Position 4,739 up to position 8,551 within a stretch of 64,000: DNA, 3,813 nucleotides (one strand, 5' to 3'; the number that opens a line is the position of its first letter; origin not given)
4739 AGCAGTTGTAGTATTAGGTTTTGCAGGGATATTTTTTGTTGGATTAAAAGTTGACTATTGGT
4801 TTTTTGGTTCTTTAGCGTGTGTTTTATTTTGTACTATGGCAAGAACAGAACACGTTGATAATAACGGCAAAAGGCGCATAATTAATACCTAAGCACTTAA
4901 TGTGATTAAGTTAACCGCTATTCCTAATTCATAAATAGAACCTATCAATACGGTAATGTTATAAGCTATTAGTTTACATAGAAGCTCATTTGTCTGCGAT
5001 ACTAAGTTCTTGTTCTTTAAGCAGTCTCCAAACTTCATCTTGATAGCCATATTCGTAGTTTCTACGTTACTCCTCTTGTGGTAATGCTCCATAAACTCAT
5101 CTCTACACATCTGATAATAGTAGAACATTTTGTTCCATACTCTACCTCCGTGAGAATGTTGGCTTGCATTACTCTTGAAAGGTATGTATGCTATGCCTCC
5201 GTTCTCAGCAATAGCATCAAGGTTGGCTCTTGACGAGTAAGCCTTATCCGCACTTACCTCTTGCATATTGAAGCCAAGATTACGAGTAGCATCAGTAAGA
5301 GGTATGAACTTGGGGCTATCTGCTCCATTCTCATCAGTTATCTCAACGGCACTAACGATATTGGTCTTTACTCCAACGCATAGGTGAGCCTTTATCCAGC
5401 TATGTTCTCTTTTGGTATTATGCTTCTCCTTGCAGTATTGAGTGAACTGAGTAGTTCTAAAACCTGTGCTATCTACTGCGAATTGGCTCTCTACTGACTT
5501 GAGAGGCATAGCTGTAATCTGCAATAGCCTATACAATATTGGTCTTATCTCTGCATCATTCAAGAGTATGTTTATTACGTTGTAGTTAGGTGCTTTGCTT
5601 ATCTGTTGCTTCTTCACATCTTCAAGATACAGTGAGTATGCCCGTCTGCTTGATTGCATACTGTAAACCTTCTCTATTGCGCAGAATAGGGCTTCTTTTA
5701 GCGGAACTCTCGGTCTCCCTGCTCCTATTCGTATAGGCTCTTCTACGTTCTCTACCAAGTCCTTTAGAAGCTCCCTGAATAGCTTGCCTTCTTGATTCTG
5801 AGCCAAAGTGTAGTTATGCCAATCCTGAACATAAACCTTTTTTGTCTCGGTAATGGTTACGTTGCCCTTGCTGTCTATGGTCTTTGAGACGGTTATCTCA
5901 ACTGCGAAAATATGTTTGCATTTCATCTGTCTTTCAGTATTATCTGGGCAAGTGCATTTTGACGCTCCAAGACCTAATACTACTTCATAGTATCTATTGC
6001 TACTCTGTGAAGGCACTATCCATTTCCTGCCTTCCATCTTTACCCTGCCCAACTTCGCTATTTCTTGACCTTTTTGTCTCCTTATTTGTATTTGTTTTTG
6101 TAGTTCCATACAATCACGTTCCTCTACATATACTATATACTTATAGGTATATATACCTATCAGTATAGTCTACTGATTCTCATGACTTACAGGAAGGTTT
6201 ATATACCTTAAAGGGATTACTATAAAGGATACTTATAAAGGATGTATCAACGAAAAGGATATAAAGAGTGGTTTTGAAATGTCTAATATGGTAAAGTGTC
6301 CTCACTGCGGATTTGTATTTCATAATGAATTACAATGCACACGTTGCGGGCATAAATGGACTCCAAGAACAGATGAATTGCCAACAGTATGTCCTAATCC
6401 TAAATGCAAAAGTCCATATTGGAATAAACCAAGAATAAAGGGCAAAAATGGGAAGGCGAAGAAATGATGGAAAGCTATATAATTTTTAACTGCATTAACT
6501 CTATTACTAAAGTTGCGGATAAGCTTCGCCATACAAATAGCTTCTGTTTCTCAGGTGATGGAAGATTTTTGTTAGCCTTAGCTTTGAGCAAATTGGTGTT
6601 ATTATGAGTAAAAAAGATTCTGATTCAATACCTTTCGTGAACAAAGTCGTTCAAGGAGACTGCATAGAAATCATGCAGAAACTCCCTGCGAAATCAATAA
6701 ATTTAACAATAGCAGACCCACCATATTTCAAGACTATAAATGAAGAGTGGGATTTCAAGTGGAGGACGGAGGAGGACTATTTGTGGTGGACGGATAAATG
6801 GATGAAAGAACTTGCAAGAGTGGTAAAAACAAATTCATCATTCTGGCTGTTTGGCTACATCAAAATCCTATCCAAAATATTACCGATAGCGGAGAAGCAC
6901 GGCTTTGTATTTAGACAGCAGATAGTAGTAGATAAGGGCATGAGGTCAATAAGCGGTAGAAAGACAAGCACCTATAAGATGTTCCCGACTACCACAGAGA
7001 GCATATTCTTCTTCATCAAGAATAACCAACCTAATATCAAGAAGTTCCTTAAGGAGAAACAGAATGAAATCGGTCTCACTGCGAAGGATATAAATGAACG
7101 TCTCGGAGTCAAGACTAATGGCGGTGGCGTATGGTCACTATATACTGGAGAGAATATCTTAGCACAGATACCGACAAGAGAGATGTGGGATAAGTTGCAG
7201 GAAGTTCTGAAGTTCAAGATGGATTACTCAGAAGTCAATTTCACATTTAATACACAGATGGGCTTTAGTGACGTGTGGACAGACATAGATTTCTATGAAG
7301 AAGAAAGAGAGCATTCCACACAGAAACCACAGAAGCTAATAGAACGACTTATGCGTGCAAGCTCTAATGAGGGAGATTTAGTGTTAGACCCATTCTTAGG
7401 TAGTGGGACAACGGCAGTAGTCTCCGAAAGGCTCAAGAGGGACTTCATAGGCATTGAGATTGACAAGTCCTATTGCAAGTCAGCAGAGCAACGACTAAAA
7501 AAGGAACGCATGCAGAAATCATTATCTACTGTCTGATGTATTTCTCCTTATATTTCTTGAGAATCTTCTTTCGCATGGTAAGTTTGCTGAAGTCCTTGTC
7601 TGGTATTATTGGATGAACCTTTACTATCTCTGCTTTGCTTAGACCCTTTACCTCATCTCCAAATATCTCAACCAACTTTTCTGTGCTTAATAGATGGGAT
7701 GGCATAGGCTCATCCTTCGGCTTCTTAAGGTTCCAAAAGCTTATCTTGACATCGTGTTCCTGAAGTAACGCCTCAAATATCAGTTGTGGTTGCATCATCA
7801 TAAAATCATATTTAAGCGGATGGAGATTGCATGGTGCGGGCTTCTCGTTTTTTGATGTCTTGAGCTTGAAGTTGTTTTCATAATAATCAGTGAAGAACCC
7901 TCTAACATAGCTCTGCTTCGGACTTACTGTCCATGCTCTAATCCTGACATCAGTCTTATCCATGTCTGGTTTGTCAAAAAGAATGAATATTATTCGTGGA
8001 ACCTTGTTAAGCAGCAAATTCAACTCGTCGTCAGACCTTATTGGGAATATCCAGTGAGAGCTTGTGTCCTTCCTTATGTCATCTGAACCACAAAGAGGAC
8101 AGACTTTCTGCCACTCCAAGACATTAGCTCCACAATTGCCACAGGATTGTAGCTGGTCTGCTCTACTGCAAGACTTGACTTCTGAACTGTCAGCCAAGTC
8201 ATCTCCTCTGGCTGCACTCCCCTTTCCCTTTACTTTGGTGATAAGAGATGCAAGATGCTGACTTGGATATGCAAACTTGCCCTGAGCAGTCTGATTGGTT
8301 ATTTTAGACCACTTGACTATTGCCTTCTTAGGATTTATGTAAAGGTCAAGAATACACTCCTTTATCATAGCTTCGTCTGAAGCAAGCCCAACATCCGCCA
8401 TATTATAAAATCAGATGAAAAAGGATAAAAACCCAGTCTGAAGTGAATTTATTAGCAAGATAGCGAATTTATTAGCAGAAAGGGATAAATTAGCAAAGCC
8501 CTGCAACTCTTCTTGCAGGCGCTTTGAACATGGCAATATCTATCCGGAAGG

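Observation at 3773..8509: Intact-looking 4.7-kb transposon (9-bp IRs, 9-bp target duplication) that carries a complete R-M system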

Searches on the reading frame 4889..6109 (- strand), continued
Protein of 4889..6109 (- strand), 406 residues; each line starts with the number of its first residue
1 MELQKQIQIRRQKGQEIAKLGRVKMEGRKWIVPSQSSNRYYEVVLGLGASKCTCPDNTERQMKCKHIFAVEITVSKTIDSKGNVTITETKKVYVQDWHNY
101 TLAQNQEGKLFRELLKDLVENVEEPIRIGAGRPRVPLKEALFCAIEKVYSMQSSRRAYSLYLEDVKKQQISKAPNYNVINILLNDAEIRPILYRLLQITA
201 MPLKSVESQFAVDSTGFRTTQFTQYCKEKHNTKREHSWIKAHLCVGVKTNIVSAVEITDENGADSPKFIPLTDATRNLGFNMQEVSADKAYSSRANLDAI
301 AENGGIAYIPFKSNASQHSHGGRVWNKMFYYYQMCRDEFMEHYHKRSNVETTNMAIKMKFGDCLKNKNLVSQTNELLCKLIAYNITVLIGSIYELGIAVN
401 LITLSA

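Call 83: search_protein_families(library=pfam, proteins=[L145:3121-4716:-, L145:7308-8702:+, L145:8708-8887:-, L145:10629-11138:+, L018:5793-6416:-, L020:6835-7584:+, L020:7581-9509:-, L020:9639-9830:-], max_evalue=0.1)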
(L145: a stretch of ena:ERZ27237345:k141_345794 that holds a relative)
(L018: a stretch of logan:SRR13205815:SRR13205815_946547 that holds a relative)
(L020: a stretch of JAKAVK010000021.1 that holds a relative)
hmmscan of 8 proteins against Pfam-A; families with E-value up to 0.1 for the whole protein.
L145:3121-4716:- (531 aa): 5 families
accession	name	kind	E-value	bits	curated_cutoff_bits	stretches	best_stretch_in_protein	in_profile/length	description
PF01844.29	HNH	-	1.7e-10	41.3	21.4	1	29-75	1-46/47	HNH endonuclease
PF14279.12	HNH_5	-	6.1e-07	29.7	27.5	1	29-75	1-45/56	HNH endonuclease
PF13395.12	HNH_4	-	1.4e-06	28.5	22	1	38-75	13-50/54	HNH endonuclease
PF02945.21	Endonuclease_7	-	0.014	15.7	23.6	1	14-47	11-44/82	Recombination endonuclease VII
PF22025.1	ThiI_fer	-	0.064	14.2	25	0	463-498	16-51/72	ThiI ferredoxin-like domain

L145:7308-8702:+ (464 aa): 0 families

L145:8708-8887:- (59 aa): 0 families

L145:10629-11138:+ (169 aa): 0 families

L018:5793-6416:- (208 aa): 0 families

L020:6835-7584:+ (249 aa): 0 families

L020:7581-9509:- (642 aa): 6 families
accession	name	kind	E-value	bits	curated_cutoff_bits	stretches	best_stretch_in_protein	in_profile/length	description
PF07669.17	Eco57I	-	6.1e-33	114.7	25.3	1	169-323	1-171/171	Eco57I restriction-modification methylase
PF02384.22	N6_Mtase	-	1.3e-21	77.6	20.4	1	100-345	9-240/311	N-6 DNA Methylase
PF20473.4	MmeI_Mtase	-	1.5e-07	31.3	27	2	135-161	21-47/259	MmeI, DNA-methyltransferase domain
PF05175.20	MTS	-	0.0022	18.1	23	0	120-204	21-99/170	Methyltransferase small domain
PF01170.24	UPF0020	-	0.0083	16.3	22.3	1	131-239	26-132/197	RMKL-like, methyltransferase domain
PF10303.14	DUF2408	-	0.02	15.9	25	1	403-503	35-119/130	Protein of unknown function (DUF2408)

L020:9639-9830:- (63 aa): 11 families
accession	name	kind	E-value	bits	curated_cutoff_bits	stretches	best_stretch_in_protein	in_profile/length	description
PF23470.1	Zn_ribbon_PF0610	-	0.00015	21.9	26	2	6-27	3-28/39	PF0610 rubredoxin-like zinc beta-ribbon domain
PF13717.11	Zn_ribbon_4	-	0.00045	20.5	30.3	1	17-28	25-36/36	zinc-ribbon domain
PF10571.15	UPF0547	-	0.001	19.6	29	1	4-15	14-25/26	Uncharacterised protein family UPF0547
PF09723.15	Zn_ribbon_8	-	0.0057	17.1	34.4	0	18-40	6-31/41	Zinc ribbon domain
PF22191.2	IBR_1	-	0.014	15.8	27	1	3-27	2-31/47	IBR domain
PF24749.2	DUF7695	-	0.019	15.1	25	0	14-26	3-15/58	Domain of unknown function (DUF7695)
PF21349.2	RUBY_RBDX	-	0.023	14.6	26.5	0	19-39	2-20/30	Rubrerythrin, rubredoxin-like domain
PF13408.12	Zn_ribbon_recom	-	0.041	14.7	25.3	0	2-50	3-46/58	Recombinase zinc beta ribbon domain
PF17207.9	MCM_OB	-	0.056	13.6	24.8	1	15-49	32-65/126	MCM OB domain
PF14446.12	Prok-RING_1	-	0.06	13.7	29.1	0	4-16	20-32/54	Prokaryotic RING finger family 1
PF13878.12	zf-C2H2_3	-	0.067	13.4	27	0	5-15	14-24/40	zinc-finger of acetyl-transferase ESCO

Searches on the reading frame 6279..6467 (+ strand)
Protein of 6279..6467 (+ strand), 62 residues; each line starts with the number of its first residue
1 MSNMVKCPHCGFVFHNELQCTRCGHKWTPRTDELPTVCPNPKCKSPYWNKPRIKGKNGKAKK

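Call 4: search_protein_families(library=pfam, proteins=[window:6279-6467:+], max_evalue=0.01)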
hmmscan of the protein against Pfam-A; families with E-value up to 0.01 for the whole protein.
window:6279-6467:+ (62 aa): 4 families
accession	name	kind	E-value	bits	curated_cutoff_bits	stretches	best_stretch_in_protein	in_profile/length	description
PF23470.1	Zn_ribbon_PF0610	-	0.00033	20.8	26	0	6-27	3-28/39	PF0610 rubredoxin-like zinc beta-ribbon domain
PF10571.15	UPF0547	-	0.00097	19.7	29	1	4-15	14-25/26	Uncharacterised protein family UPF0547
PF13717.11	Zn_ribbon_4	-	0.0011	19.2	30.3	0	17-28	25-36/36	zinc-ribbon domain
PF09723.15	Zn_ribbon_8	-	0.0093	16.4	34.4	0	18-40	6-31/41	Zinc ribbon domain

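Call 33: search_protein_families(library=ncbifam, proteins=[window:6279-6467:+], max_evalue=0.01)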
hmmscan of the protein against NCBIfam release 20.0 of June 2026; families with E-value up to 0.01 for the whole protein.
window:6279-6467:+ (62 aa): 0 families

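Call 66: search_protein_families(library=padloc, proteins=[window:6279-6467:+], max_evalue=0.01)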
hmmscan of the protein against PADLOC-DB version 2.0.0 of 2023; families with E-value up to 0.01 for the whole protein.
window:6279-6467:+ (62 aa): 0 families

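Call 67: search_protein_families(library=phrogs, proteins=[window:6279-6467:+], max_evalue=0.01)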
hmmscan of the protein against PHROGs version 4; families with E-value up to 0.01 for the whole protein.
window:6279-6467:+ (62 aa): 0 families

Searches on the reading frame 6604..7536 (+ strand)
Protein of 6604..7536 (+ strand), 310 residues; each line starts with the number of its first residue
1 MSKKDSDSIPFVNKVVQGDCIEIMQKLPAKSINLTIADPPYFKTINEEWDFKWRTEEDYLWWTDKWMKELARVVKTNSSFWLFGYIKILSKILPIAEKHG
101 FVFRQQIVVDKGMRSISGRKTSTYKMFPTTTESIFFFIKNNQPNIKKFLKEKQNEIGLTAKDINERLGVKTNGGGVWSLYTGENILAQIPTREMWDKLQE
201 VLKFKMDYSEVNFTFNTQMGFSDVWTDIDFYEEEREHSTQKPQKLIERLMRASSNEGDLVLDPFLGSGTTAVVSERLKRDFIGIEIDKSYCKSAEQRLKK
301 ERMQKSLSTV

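Call 4: search_protein_families(library=pfam, proteins=[window:6604-7536:+], max_evalue=0.01)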
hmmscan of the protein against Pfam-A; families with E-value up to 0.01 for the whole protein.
window:6604-7536:+ (310 aa): 3 families
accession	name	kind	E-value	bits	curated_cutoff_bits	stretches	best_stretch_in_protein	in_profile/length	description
PF01555.25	N6_N4_Mtase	-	2.8e-43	148.9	26.7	1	32-295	1-220/221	DNA methylase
PF10131.15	PTPS_related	-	0.0051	15.8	26.4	1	7-85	536-616/621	6-pyruvoyl-tetrahydropterin synthase related domain; membrane protein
PF01170.24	UPF0020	-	0.0057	16.8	22.3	0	249-282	21-54/197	RMKL-like, methyltransferase domain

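Call 33: search_protein_families(library=ncbifam, proteins=[window:6604-7536:+], max_evalue=0.01)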
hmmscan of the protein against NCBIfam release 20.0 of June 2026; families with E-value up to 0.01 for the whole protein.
window:6604-7536:+ (310 aa): 3 families
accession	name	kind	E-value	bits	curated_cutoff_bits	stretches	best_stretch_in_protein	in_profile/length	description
NF050803.1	DnaMtaseCcrMCaul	equivalog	4.5e-35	121.2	830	2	232-305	181-254/350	adenine-specific DNA-methyltransferase CcrM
NF008572.0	PRK11524.1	equivalog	2.5e-33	115.5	292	2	231-300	189-258/294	adenine-specific DNA-methyltransferase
NF010253.0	PRK13699.1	subfamily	4.6e-22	78.8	244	2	231-300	138-207/226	DNA methyltransferase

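Call 66: search_protein_families(library=padloc, proteins=[window:6604-7536:+], max_evalue=0.01)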
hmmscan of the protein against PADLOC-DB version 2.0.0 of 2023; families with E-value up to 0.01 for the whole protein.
window:6604-7536:+ (310 aa): 73 families (the best 25 are shown)
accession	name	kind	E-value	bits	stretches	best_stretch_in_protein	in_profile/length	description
PDLC03371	MTase_II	-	2.7e-54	182.4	1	13-304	11-258/260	Type II methyltransferase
PDLC03265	MTase_II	-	5.2e-45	152.3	1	14-299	26-329/333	Type II methyltransferase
PDLC03299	MTase_II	-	5e-41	139.1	2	215-299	171-258/296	Type II methyltransferase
PDLC03216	MTase_II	-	6.3e-39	132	2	234-304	191-261/364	Type II methyltransferase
PDLC03738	oMTase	-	3.4e-34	116.2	2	234-302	201-269/376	orphan methyltransferase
PDLC03320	MTase_II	-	4.4e-33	112.7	2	232-302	208-278/289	Type II methyltransferase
PDLC03387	MTase_II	-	6.5e-33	112.1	2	222-306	200-282/289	Type II methyltransferase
PDLC03353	MTase_II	-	7.6e-33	112.1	2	223-302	174-252/260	Type II methyltransferase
PDLC03238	MTase_II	-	1.9e-29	101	2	216-306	279-371/428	Type II methyltransferase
PDLC03241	MTase_II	-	2.4e-28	97.3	2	229-302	363-437/447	Type II methyltransferase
PDLC03350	MTase_II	-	1.3e-26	91.8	2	222-304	219-301/312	Type II methyltransferase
PDLC03295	MTase_II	-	4.4e-26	90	2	227-304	194-272/292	Type II methyltransferase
PDLC03230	MTase_II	-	1.3e-24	85.1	2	230-301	214-285/360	Type II methyltransferase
PDLC03339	MTase_II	-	1.4e-24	84.6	2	220-300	190-273/399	Type II methyltransferase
PDLC03228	MTase_II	-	2.1e-23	81.3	2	231-301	138-208/227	Type II methyltransferase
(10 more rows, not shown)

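Call 83: search_protein_families(library=pfam, proteins=[L145:3121-4716:-, L145:7308-8702:+, L145:8708-8887:-, L145:10629-11138:+], max_evalue=0.1)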
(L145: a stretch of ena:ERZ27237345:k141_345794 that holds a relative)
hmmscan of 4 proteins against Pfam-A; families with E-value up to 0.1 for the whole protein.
L145:3121-4716:- (531 aa): 5 families
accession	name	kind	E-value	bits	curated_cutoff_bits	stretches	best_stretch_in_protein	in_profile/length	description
PF01844.29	HNH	-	1.7e-10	41.3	21.4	1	29-75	1-46/47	HNH endonuclease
PF14279.12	HNH_5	-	6.1e-07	29.7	27.5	1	29-75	1-45/56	HNH endonuclease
PF13395.12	HNH_4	-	1.4e-06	28.5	22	1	38-75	13-50/54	HNH endonuclease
PF02945.21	Endonuclease_7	-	0.014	15.7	23.6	1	14-47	11-44/82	Recombination endonuclease VII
PF22025.1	ThiI_fer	-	0.064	14.2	25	0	463-498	16-51/72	ThiI ferredoxin-like domain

L145:7308-8702:+ (464 aa): 0 families

L145:8708-8887:- (59 aa): 0 families

L145:10629-11138:+ (169 aa): 0 families

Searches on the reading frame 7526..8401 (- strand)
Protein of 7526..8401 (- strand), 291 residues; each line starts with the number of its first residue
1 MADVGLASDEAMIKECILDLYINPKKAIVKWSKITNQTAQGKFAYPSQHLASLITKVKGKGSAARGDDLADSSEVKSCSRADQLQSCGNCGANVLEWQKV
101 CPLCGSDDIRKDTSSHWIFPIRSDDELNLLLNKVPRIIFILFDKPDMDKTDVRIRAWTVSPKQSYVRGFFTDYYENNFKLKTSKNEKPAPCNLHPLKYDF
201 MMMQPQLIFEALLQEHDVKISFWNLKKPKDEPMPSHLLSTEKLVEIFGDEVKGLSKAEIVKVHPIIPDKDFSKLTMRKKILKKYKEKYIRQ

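Call 4: search_protein_families(library=pfam, proteins=[window:7526-8401:-], max_evalue=0.01)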
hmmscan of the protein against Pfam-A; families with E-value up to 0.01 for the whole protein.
window:7526-8401:- (291 aa): 3 families
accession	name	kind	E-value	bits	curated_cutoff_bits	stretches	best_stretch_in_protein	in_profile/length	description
PF09567.15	RE_MamI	-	1.1e-35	123.4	25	1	30-207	1-153/183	MamI restriction endonuclease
PF18551.6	TackOD1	-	2.8e-06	27.5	32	1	62-116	52-106/188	Thaumarchaeal output domain 1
PF13248.11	Zn_ribbon_3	-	0.0053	16.6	27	1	85-107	3-25/26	zinc-ribbon domain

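Call 33: search_protein_families(library=ncbifam, proteins=[window:7526-8401:-], max_evalue=0.01)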
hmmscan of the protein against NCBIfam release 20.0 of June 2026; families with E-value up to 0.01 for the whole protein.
window:7526-8401:- (291 aa): 0 families

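Call 66: search_protein_families(library=padloc, proteins=[window:7526-8401:-], max_evalue=0.01)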
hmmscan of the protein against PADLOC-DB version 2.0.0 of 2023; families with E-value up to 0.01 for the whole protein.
window:7526-8401:- (291 aa): 3 families
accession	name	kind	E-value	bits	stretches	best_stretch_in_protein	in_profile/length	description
PDLC03588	REase_II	-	2.2e-35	120.8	1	14-215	64-266/374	Type II restriction enzyme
PDLC03505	REase_II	-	1.2e-12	46.1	1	13-195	32-193/308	Type II restriction enzyme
PDLC04320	PDC-M02B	-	0.0063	13.4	1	15-69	79-131/374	-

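Call 67: search_protein_families(library=phrogs, proteins=[window:7526-8401:-], max_evalue=0.01)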
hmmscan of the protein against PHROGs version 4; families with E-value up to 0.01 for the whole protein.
window:7526-8401:- (291 aa): 0 families

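Call 83: search_protein_families(library=pfam, proteins=[L145:3121-4716:-, L145:7308-8702:+, L145:8708-8887:-, L145:10629-11138:+], max_evalue=0.1)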
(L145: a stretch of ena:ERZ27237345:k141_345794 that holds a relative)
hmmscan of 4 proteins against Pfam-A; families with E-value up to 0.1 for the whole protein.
L145:3121-4716:- (531 aa): 5 families
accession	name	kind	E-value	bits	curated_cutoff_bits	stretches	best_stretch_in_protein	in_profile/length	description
PF01844.29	HNH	-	1.7e-10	41.3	21.4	1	29-75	1-46/47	HNH endonuclease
PF14279.12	HNH_5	-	6.1e-07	29.7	27.5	1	29-75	1-45/56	HNH endonuclease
PF13395.12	HNH_4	-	1.4e-06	28.5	22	1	38-75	13-50/54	HNH endonuclease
PF02945.21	Endonuclease_7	-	0.014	15.7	23.6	1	14-47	11-44/82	Recombination endonuclease VII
PF22025.1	ThiI_fer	-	0.064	14.2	25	0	463-498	16-51/72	ThiI ferredoxin-like domain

L145:7308-8702:+ (464 aa): 0 families

L145:8708-8887:- (59 aa): 0 families

L145:10629-11138:+ (169 aa): 0 families
